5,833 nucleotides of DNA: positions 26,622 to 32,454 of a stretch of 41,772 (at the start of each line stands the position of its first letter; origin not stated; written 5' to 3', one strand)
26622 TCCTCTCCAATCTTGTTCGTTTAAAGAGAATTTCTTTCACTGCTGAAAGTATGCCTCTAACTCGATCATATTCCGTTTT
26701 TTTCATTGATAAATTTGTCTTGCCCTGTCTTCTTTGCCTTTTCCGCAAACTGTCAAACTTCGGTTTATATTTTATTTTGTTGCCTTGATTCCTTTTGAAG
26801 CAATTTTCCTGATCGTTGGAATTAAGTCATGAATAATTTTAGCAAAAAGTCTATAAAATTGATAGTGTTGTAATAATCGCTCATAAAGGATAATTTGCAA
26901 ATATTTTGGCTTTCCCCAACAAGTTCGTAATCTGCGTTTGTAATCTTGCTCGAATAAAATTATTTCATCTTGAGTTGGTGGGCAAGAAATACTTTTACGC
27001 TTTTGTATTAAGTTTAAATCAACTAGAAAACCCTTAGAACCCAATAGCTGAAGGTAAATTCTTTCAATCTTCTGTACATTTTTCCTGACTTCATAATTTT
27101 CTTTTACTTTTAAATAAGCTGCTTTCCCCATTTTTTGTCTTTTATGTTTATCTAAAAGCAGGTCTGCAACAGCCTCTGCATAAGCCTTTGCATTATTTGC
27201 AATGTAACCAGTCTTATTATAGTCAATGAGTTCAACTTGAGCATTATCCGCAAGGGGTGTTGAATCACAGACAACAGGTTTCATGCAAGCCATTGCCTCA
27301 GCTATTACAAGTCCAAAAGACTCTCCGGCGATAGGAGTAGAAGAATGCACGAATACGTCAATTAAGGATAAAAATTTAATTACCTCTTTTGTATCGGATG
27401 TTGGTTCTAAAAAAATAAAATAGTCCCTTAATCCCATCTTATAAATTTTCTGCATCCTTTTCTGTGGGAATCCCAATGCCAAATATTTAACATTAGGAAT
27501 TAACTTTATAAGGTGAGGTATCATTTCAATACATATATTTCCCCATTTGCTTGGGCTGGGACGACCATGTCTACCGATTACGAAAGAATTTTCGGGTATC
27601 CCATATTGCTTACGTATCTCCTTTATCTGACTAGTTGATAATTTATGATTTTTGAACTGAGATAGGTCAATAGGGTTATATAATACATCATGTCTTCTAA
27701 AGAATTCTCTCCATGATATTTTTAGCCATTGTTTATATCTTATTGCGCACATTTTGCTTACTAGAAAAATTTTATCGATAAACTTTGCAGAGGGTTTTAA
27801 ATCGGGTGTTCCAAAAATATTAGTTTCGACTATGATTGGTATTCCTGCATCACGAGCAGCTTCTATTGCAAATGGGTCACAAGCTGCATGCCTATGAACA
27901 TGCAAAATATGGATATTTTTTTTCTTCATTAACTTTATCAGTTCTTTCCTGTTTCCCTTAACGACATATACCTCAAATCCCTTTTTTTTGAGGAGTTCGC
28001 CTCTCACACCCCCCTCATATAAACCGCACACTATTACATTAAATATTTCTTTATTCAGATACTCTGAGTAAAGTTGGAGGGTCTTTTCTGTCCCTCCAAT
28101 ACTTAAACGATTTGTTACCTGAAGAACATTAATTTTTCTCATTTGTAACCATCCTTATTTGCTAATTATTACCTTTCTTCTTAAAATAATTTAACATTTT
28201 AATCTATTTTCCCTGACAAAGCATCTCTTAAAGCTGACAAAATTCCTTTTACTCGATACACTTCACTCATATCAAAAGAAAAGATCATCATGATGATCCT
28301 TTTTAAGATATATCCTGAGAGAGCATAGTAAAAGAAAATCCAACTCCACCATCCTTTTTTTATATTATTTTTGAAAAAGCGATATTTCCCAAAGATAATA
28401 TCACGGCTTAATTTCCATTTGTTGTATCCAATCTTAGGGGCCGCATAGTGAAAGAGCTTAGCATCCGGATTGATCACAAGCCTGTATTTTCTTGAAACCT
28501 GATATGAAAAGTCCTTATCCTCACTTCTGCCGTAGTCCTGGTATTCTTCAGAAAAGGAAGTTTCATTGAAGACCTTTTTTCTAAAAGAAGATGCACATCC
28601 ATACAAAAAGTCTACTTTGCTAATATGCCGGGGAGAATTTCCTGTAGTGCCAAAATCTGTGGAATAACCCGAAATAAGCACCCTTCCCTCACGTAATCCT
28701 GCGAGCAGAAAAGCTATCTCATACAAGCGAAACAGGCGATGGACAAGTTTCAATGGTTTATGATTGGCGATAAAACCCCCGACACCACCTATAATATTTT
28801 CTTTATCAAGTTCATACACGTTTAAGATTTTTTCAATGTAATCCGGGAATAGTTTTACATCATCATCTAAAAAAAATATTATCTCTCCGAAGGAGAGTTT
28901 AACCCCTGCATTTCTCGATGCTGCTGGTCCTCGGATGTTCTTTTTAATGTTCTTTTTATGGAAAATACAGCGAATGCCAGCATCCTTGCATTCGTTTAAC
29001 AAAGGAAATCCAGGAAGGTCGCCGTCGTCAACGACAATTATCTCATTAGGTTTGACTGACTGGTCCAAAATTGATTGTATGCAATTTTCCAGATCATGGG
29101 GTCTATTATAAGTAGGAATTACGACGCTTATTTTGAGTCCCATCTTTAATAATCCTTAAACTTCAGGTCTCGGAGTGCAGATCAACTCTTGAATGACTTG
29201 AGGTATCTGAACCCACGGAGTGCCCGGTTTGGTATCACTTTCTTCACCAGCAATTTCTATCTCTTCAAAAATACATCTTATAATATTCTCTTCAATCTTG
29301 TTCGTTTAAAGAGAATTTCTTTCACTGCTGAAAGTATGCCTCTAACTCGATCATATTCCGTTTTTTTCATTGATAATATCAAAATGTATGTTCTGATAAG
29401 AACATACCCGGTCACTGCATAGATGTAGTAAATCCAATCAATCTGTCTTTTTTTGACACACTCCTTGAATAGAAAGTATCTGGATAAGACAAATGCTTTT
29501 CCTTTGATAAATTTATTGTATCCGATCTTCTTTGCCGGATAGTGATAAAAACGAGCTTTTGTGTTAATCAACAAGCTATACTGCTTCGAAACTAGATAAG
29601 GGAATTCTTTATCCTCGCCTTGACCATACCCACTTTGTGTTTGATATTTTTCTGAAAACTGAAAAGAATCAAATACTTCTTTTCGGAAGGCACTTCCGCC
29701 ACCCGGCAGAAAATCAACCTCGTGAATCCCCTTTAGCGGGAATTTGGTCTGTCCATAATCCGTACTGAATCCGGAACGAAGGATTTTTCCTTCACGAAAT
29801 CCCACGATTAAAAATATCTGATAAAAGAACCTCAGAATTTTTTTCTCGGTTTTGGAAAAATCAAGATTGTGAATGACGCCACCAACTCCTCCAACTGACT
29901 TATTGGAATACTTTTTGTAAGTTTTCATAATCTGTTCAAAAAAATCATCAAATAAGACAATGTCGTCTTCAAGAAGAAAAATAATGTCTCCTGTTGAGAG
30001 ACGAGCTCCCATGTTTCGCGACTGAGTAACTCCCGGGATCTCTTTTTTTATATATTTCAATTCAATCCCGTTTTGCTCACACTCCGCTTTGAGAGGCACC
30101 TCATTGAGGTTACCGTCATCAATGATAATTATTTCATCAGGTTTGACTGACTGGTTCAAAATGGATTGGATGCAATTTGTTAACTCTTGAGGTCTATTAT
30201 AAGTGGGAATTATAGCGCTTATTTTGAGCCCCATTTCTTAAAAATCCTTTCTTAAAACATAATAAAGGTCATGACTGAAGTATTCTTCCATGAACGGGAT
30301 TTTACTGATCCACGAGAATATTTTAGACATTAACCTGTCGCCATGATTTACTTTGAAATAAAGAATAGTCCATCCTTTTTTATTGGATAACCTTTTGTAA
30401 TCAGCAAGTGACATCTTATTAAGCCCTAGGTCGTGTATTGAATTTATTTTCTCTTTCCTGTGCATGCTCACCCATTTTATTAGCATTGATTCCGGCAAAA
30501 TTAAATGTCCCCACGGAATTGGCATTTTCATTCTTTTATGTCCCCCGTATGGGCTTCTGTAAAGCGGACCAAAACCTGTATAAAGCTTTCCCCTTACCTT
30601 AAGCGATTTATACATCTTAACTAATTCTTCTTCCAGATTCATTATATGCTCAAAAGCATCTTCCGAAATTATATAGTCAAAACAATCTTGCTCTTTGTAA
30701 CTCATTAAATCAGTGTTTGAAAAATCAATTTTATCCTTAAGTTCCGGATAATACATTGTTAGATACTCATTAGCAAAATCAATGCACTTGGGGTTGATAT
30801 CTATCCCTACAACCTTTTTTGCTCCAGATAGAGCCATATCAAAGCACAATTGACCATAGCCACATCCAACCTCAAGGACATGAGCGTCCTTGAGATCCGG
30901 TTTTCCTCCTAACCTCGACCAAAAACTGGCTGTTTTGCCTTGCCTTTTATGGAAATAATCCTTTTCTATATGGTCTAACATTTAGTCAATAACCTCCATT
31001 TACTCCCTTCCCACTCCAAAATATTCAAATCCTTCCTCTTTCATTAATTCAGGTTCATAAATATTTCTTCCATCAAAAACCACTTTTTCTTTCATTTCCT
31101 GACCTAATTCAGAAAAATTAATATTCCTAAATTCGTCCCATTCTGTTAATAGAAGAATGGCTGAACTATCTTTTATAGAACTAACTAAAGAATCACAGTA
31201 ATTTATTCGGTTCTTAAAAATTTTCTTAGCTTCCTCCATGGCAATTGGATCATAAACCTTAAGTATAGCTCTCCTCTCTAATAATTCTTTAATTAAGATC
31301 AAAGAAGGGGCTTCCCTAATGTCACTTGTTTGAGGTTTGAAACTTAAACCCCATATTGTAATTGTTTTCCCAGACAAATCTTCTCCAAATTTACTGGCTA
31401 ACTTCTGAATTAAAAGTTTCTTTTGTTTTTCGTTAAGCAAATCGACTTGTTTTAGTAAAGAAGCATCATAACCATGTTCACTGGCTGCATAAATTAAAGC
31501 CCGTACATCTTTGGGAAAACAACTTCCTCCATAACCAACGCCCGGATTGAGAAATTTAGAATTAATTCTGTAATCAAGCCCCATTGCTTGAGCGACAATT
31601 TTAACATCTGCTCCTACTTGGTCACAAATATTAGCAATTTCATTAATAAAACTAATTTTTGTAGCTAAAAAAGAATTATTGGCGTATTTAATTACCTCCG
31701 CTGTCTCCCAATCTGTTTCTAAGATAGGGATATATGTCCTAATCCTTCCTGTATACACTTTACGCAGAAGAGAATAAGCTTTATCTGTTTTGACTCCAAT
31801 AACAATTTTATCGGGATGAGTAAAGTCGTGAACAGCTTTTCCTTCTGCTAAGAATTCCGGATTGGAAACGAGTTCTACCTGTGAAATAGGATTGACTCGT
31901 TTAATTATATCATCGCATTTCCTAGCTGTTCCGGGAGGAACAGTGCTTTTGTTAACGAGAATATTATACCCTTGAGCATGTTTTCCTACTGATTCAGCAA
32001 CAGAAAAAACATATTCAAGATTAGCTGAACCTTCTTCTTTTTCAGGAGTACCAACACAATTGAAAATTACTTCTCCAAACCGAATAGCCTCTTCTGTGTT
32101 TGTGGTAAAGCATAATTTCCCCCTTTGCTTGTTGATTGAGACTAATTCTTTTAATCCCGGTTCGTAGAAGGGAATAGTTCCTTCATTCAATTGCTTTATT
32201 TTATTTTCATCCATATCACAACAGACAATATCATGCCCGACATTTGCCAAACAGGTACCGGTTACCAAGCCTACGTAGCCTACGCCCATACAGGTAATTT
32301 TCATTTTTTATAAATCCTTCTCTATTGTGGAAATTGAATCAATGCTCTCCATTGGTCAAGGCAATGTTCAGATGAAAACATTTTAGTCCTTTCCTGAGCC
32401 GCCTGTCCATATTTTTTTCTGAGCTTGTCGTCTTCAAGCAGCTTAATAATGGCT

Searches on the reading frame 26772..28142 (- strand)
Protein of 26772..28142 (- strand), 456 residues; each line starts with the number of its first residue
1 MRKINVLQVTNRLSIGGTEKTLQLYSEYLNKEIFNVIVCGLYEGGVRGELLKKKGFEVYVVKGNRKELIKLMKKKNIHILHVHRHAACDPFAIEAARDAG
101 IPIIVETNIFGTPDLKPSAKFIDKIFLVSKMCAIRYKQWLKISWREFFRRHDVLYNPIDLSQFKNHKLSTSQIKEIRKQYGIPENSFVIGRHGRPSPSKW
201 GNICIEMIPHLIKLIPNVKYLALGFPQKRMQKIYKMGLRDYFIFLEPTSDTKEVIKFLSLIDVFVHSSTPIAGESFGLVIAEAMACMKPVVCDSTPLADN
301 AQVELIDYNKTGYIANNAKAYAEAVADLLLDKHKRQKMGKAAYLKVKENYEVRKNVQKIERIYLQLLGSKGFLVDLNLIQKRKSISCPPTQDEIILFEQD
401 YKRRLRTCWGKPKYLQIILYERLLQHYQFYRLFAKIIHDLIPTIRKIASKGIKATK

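Call 11: search_protein_families(library=pfam, proteins=[window:26772-28142:-], max_evalue=0.001)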
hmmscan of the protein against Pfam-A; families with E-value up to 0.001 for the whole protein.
window:26772-28142:- (456 aa): 4 families
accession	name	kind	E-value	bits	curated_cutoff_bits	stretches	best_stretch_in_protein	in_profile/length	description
PF00534.26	Glycos_transf_1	-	1.8e-23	83.4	26.4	1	173-343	2-170/172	Glycosyl transferases group 1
PF13692.12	Glyco_trans_1_4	-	2e-16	60.9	27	1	189-331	4-142/142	Glycosyl transferases group 1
PF13524.12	Glyco_trans_1_2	-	6.7e-07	29.8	25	1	251-360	37-143/144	Glycosyl transferase-like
PF13439.12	Glyco_transf_4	-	0.00016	22.2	28.5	0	15-161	1-169/170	Glycosyltransferase Family 4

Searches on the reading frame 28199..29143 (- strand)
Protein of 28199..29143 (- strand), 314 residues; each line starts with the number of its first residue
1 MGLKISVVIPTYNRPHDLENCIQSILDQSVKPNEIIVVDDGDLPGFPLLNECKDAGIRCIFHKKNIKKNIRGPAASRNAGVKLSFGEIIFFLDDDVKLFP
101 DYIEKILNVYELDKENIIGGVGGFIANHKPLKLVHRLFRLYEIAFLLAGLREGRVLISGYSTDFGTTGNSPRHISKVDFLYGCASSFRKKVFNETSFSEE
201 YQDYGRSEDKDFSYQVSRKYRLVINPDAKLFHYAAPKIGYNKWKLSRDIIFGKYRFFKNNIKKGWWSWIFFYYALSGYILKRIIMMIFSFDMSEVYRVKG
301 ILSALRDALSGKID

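Call 11: search_protein_families(library=pfam, proteins=[window:28199-29143:-], max_evalue=0.001)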
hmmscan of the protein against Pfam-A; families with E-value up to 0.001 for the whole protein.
window:28199-29143:- (314 aa): 4 families
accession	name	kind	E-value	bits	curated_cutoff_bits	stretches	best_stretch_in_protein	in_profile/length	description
PF00535.33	Glycos_transf_2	-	2e-24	86.9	23.3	1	6-160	1-132/168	Glycosyl transferase family 2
PF13641.12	Glyco_tranf_2_3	-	5.6e-07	30.2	27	1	5-137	3-138/230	Glycosyltransferase like family 2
PF10111.15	Glyco_tranf_2_2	-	6.6e-07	29.5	27.3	1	6-110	1-106/276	Glycosyltransferase like family 2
PF13632.12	Glyco_trans_2_3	-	0.00019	21.8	27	0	88-275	1-170/198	Glycosyl transferase family group 2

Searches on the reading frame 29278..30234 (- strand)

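Call 10: search_protein_families(library=pfam, proteins=[window:29278-30234:-], max_evalue=0.001)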
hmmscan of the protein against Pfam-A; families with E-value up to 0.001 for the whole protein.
window:29278-30234:- (318 aa): 3 families
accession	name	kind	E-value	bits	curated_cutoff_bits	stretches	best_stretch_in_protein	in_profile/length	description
PF00535.33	Glycos_transf_2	-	5.9e-22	78.8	23.3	1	6-188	1-164/168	Glycosyl transferase family 2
PF13641.12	Glyco_tranf_2_3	-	1.2e-10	42.2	27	1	5-211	3-190/230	Glycosyltransferase like family 2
PF10111.15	Glyco_tranf_2_2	-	0.00045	20.2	27.3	1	7-108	2-110/276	Glycosyltransferase like family 2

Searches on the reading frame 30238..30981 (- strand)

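Call 10: search_protein_families(library=pfam, proteins=[window:30238-30981:-], max_evalue=0.001)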
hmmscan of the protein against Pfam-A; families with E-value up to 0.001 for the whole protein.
window:30238-30981:- (247 aa): 13 families
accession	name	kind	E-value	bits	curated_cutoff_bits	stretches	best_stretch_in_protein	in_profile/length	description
PF13847.12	Methyltransf_31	-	6.2e-15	55.6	27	1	31-134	3-108/145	Methyltransferase domain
PF13649.12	Methyltransf_25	-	1.6e-13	51.5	27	1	35-131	1-97/97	Methyltransferase domain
PF13489.12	Methyltransf_23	-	7.1e-13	49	27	1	9-134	1-115/164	Methyltransferase domain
PF08241.18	Methyltransf_11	-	1.6e-12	48.3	21.2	1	36-134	1-94/95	Methyltransferase domain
PF08242.18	Methyltransf_12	-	2.4e-12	47.9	30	1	36-133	1-98/98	Methyltransferase domain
PF05175.20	MTS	-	1.5e-06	28.4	23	1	31-115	31-113/170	Methyltransferase small domain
PF06325.19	PrmA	-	6.3e-06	26.3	22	1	31-125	161-251/296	Ribosomal protein L11 methyltransferase (PrmA)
PF08003.17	Methyltransf_9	-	1.2e-05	24.9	23.8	1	21-66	104-150/315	Protein of unknown function (DUF1698)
PF02353.26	CMAS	-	2.5e-05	24.2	27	1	33-114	64-141/273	Mycolic acid cyclopropane synthetase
PF03848.20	TehB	-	8e-05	22.6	20.4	1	6-110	5-105/193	Tellurite resistance protein TehB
PF01209.24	Ubie_methyltran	-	0.00018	21.4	20.1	1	30-134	46-150/233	ubiE/COQ5 methyltransferase family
PF02390.23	Methyltransf_4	-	0.00019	21.4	24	1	34-113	4-76/173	Putative methyltransferase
PF02475.24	TRM5-TYW2_MTfase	-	0.0007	20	28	0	34-107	39-111/164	TRM5/TYW2 methyltransferase domain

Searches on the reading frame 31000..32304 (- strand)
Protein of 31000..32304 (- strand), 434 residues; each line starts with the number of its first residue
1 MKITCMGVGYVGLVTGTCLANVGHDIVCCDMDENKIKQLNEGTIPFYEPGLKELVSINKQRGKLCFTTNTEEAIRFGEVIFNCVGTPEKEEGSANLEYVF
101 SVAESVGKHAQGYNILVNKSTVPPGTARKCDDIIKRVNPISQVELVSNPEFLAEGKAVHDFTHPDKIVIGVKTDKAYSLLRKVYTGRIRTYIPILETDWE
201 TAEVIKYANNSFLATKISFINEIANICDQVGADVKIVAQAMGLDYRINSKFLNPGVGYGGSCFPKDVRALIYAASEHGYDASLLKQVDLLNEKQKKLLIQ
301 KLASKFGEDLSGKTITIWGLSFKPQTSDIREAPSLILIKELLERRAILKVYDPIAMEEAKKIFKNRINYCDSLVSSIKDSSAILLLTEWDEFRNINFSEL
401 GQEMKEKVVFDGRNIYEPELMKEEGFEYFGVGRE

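Call 10: search_protein_families(library=pfam, proteins=[window:31000-32304:-], max_evalue=0.001)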
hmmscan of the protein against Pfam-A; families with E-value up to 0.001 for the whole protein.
window:31000-32304:- (434 aa): 3 families
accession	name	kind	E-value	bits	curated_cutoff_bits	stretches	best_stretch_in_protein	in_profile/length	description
PF03721.20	UDPG_MGDP_dh_N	-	1.1e-62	211.4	27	1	1-182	1-186/187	UDP-glucose/GDP-mannose dehydrogenase family, NAD binding domain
PF00984.24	UDPG_MGDP_dh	-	1e-38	131.7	25.4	1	200-292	1-93/94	UDP-glucose/GDP-mannose dehydrogenase family, central domain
PF03720.21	UDPG_MGDP_dh_C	-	4e-32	111.1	30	1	317-418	2-103/103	UDP-glucose/GDP-mannose dehydrogenase family, UDP binding domain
